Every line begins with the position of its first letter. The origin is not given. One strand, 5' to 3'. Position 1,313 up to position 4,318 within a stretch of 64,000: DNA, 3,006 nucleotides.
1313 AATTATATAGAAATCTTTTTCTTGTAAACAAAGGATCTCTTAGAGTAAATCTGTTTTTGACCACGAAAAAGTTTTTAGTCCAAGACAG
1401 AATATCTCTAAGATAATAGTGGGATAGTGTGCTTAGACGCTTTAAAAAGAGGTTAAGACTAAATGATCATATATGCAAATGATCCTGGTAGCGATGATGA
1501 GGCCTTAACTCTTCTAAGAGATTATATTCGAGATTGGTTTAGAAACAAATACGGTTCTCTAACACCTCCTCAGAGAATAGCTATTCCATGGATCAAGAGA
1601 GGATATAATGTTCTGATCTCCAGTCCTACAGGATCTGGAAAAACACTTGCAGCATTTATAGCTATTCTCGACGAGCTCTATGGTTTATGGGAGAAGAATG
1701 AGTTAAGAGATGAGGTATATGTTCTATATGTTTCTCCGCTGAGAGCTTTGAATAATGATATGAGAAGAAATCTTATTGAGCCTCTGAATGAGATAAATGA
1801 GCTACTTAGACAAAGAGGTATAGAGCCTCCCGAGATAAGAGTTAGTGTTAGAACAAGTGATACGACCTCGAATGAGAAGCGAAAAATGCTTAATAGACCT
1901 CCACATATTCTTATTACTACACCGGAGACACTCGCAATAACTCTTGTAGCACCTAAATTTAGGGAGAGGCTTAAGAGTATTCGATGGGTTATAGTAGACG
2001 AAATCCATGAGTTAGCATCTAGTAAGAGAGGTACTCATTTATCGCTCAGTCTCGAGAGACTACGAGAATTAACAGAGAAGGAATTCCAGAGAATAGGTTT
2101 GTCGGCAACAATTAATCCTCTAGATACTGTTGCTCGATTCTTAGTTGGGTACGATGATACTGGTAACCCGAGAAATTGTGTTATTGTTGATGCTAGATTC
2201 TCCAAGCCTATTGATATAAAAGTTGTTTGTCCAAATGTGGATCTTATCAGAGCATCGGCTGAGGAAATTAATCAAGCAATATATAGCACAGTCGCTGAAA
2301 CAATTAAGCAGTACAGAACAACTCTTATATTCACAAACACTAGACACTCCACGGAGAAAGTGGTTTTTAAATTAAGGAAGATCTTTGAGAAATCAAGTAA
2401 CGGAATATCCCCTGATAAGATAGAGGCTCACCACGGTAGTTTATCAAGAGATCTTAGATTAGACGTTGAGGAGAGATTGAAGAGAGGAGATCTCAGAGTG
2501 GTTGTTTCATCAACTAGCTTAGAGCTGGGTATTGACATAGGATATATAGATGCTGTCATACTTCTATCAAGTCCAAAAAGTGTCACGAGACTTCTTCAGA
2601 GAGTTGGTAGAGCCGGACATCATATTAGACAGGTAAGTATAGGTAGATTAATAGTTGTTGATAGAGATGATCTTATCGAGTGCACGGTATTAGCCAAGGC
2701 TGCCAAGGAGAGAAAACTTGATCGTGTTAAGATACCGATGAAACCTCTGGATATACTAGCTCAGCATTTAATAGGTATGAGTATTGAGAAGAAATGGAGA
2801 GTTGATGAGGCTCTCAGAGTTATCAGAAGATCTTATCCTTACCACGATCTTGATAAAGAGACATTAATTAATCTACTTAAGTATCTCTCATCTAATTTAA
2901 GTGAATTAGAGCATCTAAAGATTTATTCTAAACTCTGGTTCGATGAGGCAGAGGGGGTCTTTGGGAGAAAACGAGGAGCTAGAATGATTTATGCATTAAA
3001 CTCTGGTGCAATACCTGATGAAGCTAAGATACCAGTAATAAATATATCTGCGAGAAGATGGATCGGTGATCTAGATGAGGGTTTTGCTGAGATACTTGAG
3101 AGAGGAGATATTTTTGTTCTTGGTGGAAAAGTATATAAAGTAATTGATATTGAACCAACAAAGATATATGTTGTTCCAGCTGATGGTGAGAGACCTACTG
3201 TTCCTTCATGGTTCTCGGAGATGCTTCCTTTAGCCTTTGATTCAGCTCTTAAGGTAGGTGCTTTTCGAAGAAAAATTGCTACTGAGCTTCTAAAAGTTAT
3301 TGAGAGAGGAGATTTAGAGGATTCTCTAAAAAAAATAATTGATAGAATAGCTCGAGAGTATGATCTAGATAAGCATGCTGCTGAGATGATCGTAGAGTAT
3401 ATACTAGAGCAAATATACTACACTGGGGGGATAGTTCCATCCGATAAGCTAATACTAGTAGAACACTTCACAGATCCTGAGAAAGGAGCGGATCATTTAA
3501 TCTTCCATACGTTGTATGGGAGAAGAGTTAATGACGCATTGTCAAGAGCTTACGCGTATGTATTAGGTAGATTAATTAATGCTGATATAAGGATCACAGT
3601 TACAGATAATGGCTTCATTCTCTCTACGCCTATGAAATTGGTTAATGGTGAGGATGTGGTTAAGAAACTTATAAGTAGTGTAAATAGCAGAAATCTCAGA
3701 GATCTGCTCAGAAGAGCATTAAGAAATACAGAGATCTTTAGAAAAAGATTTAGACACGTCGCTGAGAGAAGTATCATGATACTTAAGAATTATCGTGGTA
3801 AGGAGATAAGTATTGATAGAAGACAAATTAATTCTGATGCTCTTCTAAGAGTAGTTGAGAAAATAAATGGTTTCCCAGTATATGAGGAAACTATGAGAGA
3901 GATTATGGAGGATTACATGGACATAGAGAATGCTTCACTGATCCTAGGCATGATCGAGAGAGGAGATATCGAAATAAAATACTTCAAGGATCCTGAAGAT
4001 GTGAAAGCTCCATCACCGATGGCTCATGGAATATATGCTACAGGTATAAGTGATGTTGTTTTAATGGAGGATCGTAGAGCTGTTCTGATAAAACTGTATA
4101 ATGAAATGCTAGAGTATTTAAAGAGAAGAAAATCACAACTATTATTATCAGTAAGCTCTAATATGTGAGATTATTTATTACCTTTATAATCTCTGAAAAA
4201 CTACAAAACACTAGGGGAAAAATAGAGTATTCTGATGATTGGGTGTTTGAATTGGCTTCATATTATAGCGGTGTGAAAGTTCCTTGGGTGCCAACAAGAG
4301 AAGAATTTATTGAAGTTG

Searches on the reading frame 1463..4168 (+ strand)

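Call 14: search_protein_families(library=ncbifam, proteins=[window:1463-4168:+], max_evalue=0.00001)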
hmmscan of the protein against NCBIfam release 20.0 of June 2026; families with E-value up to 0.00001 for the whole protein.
window:1463-4168:+ (901 aa): 25 families
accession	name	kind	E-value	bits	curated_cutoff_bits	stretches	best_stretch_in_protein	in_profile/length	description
NF010338.0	PRK13767.1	equivalog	0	1263.3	849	1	4-892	5-873/877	ATP-dependent helicase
TIGR04121.1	DEXH_lig_assoc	equivalog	3.5e-148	494.7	850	1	22-881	3-801/804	ligase-associated DNA damage response DEXH box helicase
NF007284.0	PRK09751.1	equivalog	1.2e-126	423.8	1496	2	321-886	353-904/1538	ATP-dependent helicase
TIGR03817.1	DECH_helic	hypoth_equivalog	3.9e-32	111.4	874.1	1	45-406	49-389/742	helicase/secretion neighborhood putative DEAH-box helicase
NF002654.0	PRK02362.1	equivalog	1e-19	70.4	887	1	31-311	22-270/739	ATP-dependent DNA helicase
NF001308.0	PRK00254.1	equivalog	6.9e-18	64.2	1216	1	32-308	23-262/720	ATP-dependent DNA helicase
NF002251.0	PRK01172.1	equivalog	8.4e-18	63.9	891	1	34-359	24-327/674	ATP-dependent DNA helicase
TIGR01587.1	cas3_core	equivalog_domain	5.1e-14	52.2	102.45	1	50-392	2-324/358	CRISPR-associated helicase Cas3'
NF007882.0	PRK10590.1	equivalog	2.3e-12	46.6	743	0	14-104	5-95/456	ATP-dependent RNA helicase RhlE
NF040935.1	helicase_Hel308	equivalog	4.8e-12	44.8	1200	1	32-308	26-271/704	ATP-dependent DNA helicase Hel308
NF041067.1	DpdJ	equivalog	5.3e-12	44.3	800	0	140-229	323-417/1482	protein DpdJ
NF010337.0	PRK13766.1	equivalog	6e-12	44.5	610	1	277-418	357-496/781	Hef nuclease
NF008744.0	PRK11776.1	equivalog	1.4e-11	43.6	524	1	15-387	9-336/460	ATP-dependent RNA helicase DbpA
NF008394.0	PRK11192.1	equivalog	1.8e-11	43.6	507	1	30-386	23-340/441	ATP-dependent RNA helicase SrmB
NF053636.1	DDHlcsCsdAPsy1082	equivalog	1.6e-10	40.2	890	0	27-101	20-91/512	DEAD/DEAH box helicase CsdA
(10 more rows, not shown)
